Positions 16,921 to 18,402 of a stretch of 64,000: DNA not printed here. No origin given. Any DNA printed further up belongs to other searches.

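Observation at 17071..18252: Lone GbcA-type Rieske oxygenase alpha subunit without adjacent reductase, heading the EctC-EctC operon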

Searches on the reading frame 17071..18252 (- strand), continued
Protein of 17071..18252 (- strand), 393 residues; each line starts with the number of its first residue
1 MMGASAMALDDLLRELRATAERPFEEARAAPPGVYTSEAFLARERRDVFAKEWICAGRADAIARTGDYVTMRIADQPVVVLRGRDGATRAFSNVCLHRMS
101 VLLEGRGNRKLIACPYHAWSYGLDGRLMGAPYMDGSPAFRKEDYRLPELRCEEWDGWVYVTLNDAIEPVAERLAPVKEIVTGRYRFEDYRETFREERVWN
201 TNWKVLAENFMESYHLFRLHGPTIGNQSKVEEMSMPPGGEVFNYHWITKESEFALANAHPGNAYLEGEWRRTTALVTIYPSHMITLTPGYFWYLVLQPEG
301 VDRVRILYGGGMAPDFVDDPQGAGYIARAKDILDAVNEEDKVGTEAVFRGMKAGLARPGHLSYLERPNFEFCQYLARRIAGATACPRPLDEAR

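Call 36: find_encoding_contigs(protein=P0017, flank=8000, max_places=1)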
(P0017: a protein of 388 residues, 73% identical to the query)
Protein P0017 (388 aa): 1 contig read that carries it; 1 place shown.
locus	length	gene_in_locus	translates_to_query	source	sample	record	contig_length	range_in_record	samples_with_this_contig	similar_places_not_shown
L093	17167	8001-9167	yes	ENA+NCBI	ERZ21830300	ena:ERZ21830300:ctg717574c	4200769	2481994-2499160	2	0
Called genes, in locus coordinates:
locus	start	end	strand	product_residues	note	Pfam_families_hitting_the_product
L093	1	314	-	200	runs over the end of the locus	PF12804:NTP_transf_3 (weak), PF09837:DUF2064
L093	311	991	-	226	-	PF00535:Glycos_transf_2, PF13641:Glyco_tranf_2_3 (weak)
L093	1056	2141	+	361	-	PF04055:Radical_SAM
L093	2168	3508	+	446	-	PF00999:Na_H_Exchanger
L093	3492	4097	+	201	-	PF01351:RNase_HII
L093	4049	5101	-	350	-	PF00730:HhH-GPD, PF00633:HHH (weak), PF14815:NUDIX_4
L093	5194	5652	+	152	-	PF05258:DciA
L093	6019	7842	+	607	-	PF01609:DDE_Tnp_1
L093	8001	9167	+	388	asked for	PF00355:Rieske, PF00848:Ring_hydroxyl_A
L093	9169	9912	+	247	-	PF06339:Ectoine_synth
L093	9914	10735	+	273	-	PF06339:Ectoine_synth, PF02311:AraC_binding (faint), PF06339:Ectoine_synth, PF07883:Cupin_2 (weak)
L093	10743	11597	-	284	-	PF02668:TauD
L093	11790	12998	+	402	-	PF00108:Thiolase_N, PF00109:ketoacyl-synt (weak), PF02803:Thiolase_C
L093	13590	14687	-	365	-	PF00733:Asn_synthase (faint), PF03054:tRNA_Me_trans, PF20259:tRNA_Me_trans_M, PF20258:tRNA_Me_trans_C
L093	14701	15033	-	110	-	PF00111:Fer2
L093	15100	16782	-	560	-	PF02538:Hydantoinase_B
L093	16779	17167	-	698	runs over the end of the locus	PF05378:Hydant_A_N, PF01968:Hydantoinase_A, PF19278:Hydant_A_C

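Call 42: search_protein_families(library=pfam, proteins=[L001:5611-5958:+, L001:6704-7501:+, L001:7505-8326:+, L001:8314-9141:+, L001:313-1101:-, L011:12180-13226:-, L011:13337-14632:-, L011:7164-8525:+, L011:8532-9047:+, L011:5043-6362:-], max_evalue=0.0001)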
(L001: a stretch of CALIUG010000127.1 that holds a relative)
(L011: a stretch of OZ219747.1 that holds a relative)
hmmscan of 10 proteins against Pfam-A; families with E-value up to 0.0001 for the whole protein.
L001:5611-5958:+ (115 aa): 0 families

L001:6704-7501:+ (265 aa): 2 families
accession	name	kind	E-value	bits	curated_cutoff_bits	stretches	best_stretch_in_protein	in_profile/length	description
PF06339.18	Ectoine_synth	-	1.4e-56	190.7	27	2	147-255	18-125/127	Ectoine synthase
PF07883.17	Cupin_2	-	5.1e-11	42.6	27.2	0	30-93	7-69/70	Cupin domain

L001:7505-8326:+ (273 aa): 3 families
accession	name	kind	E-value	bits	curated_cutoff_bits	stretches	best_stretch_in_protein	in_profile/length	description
PF06339.18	Ectoine_synth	-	1.3e-41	142.3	27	2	141-263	1-125/127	Ectoine synthase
PF07883.17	Cupin_2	-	5e-12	45.8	27.2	1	182-245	7-70/70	Cupin domain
PF02311.25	AraC_binding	-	7.4e-06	26.2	21.1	0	198-240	28-70/135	AraC-like ligand binding domain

L001:8314-9141:+ (275 aa): 5 families
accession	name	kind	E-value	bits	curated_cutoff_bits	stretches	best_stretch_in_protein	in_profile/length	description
PF06339.18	Ectoine_synth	-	1.8e-58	196.8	27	2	145-265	7-125/127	Ectoine synthase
PF07883.17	Cupin_2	-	5.3e-12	45.7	27.2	1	43-108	3-68/70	Cupin domain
PF05899.18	Cupin_3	-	1.4e-08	34.8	23.5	0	49-93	17-59/74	EutQ-like cupin domain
PF12852.13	Cupin_6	-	2e-08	34.6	26.7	0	59-119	35-94/183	Cupin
PF02311.25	AraC_binding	-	1e-05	25.7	21.1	0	200-257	28-82/135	AraC-like ligand binding domain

L001:313-1101:- (262 aa): 4 families
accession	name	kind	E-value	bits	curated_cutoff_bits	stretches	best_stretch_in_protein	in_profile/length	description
PF13561.12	adh_short_C2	-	1.1e-52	179.5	27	1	32-258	3-234/236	Enoyl-(Acyl carrier protein) reductase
PF00106.31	adh_short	-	3.7e-51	173.8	26.6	1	26-213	3-193/195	short chain dehydrogenase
PF08659.16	KR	-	1.2e-08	35.6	22.6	1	27-176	4-156/180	KR domain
PF01370.27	Epimerase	-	4.6e-06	26.7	20.9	1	27-163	2-124/240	NAD dependent epimerase/dehydratase family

L011:12180-13226:- (348 aa): 1 family
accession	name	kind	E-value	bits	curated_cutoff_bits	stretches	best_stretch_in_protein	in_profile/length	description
PF13469.12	Sulfotransfer_3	-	7e-21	75.9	27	1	10-197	1-151/216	Sulfotransferase family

L011:13337-14632:- (431 aa): 1 family
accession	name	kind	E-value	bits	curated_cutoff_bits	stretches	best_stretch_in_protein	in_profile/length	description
PF00067.27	p450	-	1.8e-36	126.4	22.8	1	70-401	44-433/462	Cytochrome P450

L011:7164-8525:+ (453 aa): 4 families
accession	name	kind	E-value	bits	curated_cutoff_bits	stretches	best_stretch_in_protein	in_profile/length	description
PF01381.28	HTH_3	-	3.9e-12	46.5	23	1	95-150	1-55/55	Helix-turn-helix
PF13560.12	HTH_31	-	4.8e-10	40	27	1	91-146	2-57/64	Helix-turn-helix domain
PF06114.19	Peptidase_M78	-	9.6e-10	38.8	22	1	245-367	3-119/123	IrrE N-terminal-like domain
PF12844.13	HTH_19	-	8.7e-08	32.4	30.2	1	92-150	1-58/64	Helix-turn-helix domain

L011:8532-9047:+ (171 aa): 0 families

L011:5043-6362:- (439 aa): 2 families
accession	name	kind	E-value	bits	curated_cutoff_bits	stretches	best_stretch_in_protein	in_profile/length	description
PF07592.17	DDE_Tnp_ISAZ013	-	2.1e-142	474.1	26.9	1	133-434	5-306/308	Rhodopirellula transposase DDE domain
PF01498.24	HTH_Tnp_Tc3_2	-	5.6e-05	23.8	31.5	0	151-190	14-53/72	Transposase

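Call 46: search_protein_families(library=pfam, alignment_id=A2, max_evalue=0.00001)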
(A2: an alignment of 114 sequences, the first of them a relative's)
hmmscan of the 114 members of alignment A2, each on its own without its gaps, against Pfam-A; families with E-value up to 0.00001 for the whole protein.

A. member 1, L002:6240-6926:- (228 aa): 1 family
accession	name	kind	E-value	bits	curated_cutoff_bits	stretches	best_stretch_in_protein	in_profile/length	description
PF06267.17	DUF1028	-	1.1e-67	228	26.2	1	2-195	1-193/193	Family of unknown function (DUF1028)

B. families by the number of members that match (of 114 scanned): 98 families (the first 25 are shown)
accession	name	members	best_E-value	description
PF03466.25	LysR_substrate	11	3.6e-37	LysR substrate binding domain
PF07992.20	Pyr_redox_2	10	1.5e-71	Pyridine nucleotide-disulphide oxidoreductase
PF13738.12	Pyr_redox_3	10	8.3e-31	Pyridine nucleotide-disulphide oxidoreductase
PF00126.33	HTH_1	10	2.3e-22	Bacterial regulatory helix-turn-helix protein, lysR family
PF13416.11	SBP_bac_8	8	5.6e-56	Bacterial extracellular solute-binding protein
PF01042.26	Ribonuc_L-PSP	8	1e-23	Endoribonuclease L-PSP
PF01266.30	DAO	8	1e-11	FAD dependent oxidoreductase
PF13434.12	Lys_Orn_oxgnase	8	4.9e-11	L-lysine 6-monooxygenase/L-ornithine 5-monooxygenase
PF00743.25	FMO-like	8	2.8e-10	Flavin-binding monooxygenase-like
PF13454.12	NAD_binding_9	8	1.6e-08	FAD-NAD(P)-binding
PF01494.25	FAD_binding_3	8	1.2e-07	FAD binding domain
PF00005.33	ABC_tran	6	3e-39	ABC transporter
PF00528.27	BPD_transp_1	6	1e-11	Binding-protein-dependent transport system inner membrane component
PF03486.20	HI0933_like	6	4.4e-07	HI0933-like protein Rossmann domain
PF08402.16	TOBE_2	5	8.1e-17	TOBE domain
PF00848.25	Ring_hydroxyl_A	2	1.2e-23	Ring hydroxylating alpha subunit (catalytic domain)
PF00355.32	Rieske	2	1.1e-18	Rieske [2Fe-2S] domain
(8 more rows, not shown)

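Call 47: search_protein_families(library=pfam, proteins=[L003:7332-8690:-, L022:11122-12288:+, L022:8731-9918:+, L039:11134-12285:+, L039:8480-9754:-, L035:8615-9850:+, L034:8350-9714:+, L019:11992-13134:+, L015:11972-13177:+, L015:13181-14320:+], max_evalue=0.00001)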
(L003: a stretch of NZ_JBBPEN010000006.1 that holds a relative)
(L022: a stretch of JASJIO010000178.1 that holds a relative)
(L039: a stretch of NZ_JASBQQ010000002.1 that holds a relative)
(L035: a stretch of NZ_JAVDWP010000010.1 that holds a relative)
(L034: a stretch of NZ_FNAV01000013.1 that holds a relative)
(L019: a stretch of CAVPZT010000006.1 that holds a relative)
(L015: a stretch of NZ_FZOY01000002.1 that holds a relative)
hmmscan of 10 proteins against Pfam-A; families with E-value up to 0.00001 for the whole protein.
L003:7332-8690:- (452 aa): 8 families
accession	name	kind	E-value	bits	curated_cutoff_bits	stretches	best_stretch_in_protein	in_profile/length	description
PF13738.12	Pyr_redox_3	-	4.8e-29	102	30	1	11-199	1-195/305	Pyridine nucleotide-disulphide oxidoreductase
PF07992.20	Pyr_redox_2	-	4.1e-12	46.5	26.1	1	9-196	2-170/291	Pyridine nucleotide-disulphide oxidoreductase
PF01266.30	DAO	-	9.8e-10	38.9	27.9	0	72-145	139-217/353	FAD dependent oxidoreductase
PF13434.12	Lys_Orn_oxgnase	-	3.3e-09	36.8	21.3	1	84-197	98-217/339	L-lysine 6-monooxygenase/L-ornithine 5-monooxygenase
PF00743.25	FMO-like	-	3.7e-08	32.7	22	1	51-198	55-213/532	Flavin-binding monooxygenase-like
PF13454.12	NAD_binding_9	-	4.2e-07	30.5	21.8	0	68-136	80-154/155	FAD-NAD(P)-binding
PF01494.25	FAD_binding_3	-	8.3e-07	29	22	0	8-40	2-34/349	FAD binding domain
PF03486.20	HI0933_like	-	4.6e-06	26.7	50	0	82-136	110-164/244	HI0933-like protein Rossmann domain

L022:11122-12288:+ (388 aa): 2 families
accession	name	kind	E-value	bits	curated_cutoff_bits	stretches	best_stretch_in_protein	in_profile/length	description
PF03466.25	LysR_substrate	-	4.2e-36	124.7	28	1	184-384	5-206/209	LysR substrate binding domain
PF01613.24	Flavin_Reduct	-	1.1e-30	107.2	27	1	19-168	1-151/153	Flavin reductase like domain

L022:8731-9918:+ (395 aa): 3 families
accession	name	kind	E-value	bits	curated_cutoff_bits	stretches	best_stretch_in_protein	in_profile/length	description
PF00465.25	Fe-ADH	-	3.6e-48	163.8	31.3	1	24-197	1-168/168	Iron-containing alcohol dehydrogenase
PF25137.1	ADH_Fe_C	-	1.2e-38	133.2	27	1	208-393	1-192/194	Fe-containing alcohol dehydrogenase family, C-terminal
PF13685.12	Fe-ADH_2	-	8.7e-11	42.5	28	1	29-125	2-96/149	Iron-containing alcohol dehydrogenase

L039:11134-12285:+ (383 aa): 2 families
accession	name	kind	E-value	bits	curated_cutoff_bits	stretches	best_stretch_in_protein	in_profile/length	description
PF00848.25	Ring_hydroxyl_A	-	1.1e-22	81.4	24.9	1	194-373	7-202/208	Ring hydroxylating alpha subunit (catalytic domain)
PF00355.32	Rieske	-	1.2e-17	64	20.3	1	57-137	2-81/88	Rieske [2Fe-2S] domain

L039:8480-9754:- (424 aa): 7 families
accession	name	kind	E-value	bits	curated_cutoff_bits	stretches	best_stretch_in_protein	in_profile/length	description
PF13738.12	Pyr_redox_3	-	1.9e-26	93.5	30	1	9-196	1-194/305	Pyridine nucleotide-disulphide oxidoreductase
PF07992.20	Pyr_redox_2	-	2.9e-11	43.8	26.1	1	7-194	2-170/291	Pyridine nucleotide-disulphide oxidoreductase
PF13434.12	Lys_Orn_oxgnase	-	4.9e-11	42.8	21.3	1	74-193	90-215/339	L-lysine 6-monooxygenase/L-ornithine 5-monooxygenase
PF13454.12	NAD_binding_9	-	1.6e-08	35.1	21.8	0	66-134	80-154/155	FAD-NAD(P)-binding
PF01494.25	FAD_binding_3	-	2.7e-07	30.6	22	0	6-38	2-34/349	FAD binding domain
PF01266.30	DAO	-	1.1e-06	28.9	27.9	0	77-140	147-217/353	FAD dependent oxidoreductase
PF00743.25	FMO-like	-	1.7e-06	27.3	22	1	44-195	50-212/532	Flavin-binding monooxygenase-like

L035:8615-9850:+ (411 aa): 9 families
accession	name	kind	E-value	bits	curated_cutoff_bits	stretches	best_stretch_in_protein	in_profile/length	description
PF13738.12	Pyr_redox_3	-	1.6e-26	93.7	30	1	10-195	2-194/305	Pyridine nucleotide-disulphide oxidoreductase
PF07992.20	Pyr_redox_2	-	2.5e-10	40.7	26.1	1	8-193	3-170/291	Pyridine nucleotide-disulphide oxidoreductase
PF01266.30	DAO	-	1.6e-09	38.2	27.9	0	82-143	152-213/353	FAD dependent oxidoreductase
PF13434.12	Lys_Orn_oxgnase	-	1.9e-09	37.6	21.3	1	83-191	99-214/339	L-lysine 6-monooxygenase/L-ornithine 5-monooxygenase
PF00743.25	FMO-like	-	1.4e-08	34.1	22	1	75-195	80-213/532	Flavin-binding monooxygenase-like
PF01494.25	FAD_binding_3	-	1.3e-07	31.6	22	0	7-38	3-34/349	FAD binding domain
PF13454.12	NAD_binding_9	-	1.3e-06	28.9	21.8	0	66-133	80-154/155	FAD-NAD(P)-binding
PF13450.12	NAD_binding_8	-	3.2e-06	27.8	21.9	0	10-48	1-40/68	NAD(P)-binding Rossmann-like domain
PF03486.20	HI0933_like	-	8.7e-06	25.8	50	0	84-133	114-164/244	HI0933-like protein Rossmann domain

L034:8350-9714:+ (454 aa): 1 family
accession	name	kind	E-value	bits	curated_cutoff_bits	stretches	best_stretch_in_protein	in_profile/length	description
PF00202.27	Aminotran_3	-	1.9e-86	290.7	30.5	1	35-444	10-400/403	Aminotransferase class-III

L019:11992-13134:+ (380 aa): 1 family
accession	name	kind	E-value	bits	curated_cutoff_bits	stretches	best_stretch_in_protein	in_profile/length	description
PF00155.27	Aminotran_1_2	-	6.8e-53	180.6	19.7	1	30-372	2-361/361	Aminotransferase class I and II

L015:11972-13177:+ (401 aa): 2 families
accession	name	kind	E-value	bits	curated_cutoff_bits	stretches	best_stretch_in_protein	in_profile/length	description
PF03466.25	LysR_substrate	-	2.4e-32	112.5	28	1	183-387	3-207/209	LysR substrate binding domain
PF00126.33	HTH_1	-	1e-18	67.5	26.6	1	97-157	1-60/60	Bacterial regulatory helix-turn-helix protein, lysR family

L015:13181-14320:+ (379 aa): 2 families
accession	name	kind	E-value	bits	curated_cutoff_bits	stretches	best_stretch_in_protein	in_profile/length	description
PF01546.33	Peptidase_M20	-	6.9e-28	98.4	24.6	1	65-373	1-205/206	Peptidase family M20/M25/M40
PF07687.19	M20_dimer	-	6.2e-19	68.4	21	1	169-280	1-104/107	Peptidase dimerisation domain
